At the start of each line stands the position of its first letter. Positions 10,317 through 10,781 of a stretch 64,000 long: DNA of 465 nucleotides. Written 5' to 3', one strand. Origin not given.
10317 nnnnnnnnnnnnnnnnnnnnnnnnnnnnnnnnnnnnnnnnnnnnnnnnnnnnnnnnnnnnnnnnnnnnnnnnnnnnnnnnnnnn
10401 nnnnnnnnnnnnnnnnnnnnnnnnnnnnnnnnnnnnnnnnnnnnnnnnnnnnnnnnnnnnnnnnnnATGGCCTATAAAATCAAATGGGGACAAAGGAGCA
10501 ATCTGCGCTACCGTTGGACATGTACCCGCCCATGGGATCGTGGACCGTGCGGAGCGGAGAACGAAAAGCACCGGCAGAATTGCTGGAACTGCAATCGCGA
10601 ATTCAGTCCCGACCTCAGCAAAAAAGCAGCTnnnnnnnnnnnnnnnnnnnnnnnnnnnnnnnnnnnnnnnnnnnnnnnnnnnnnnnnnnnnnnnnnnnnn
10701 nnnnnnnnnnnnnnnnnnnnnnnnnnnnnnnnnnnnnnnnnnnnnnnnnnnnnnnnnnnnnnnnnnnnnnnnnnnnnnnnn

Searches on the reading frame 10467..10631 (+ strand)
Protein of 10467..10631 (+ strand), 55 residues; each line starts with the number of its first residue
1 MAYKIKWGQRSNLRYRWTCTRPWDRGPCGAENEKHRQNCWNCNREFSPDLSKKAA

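Call 24: search_protein_families(library=pfam, max_evalue=10, proteins=[window:10467-10631:+])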
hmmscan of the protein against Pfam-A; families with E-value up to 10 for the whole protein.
seq(55 aa): 1 family
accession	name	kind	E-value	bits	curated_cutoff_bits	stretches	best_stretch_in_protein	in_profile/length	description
PF24463.1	DUF7577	-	2.2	8.4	28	1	28-45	8-25/27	Domain of unknown function (DUF7577)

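Call 25: search_protein_families(library=ncbifam, max_evalue=10, proteins=[window:10467-10631:+])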
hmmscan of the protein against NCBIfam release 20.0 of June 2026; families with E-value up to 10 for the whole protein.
seq(55 aa): 0 families
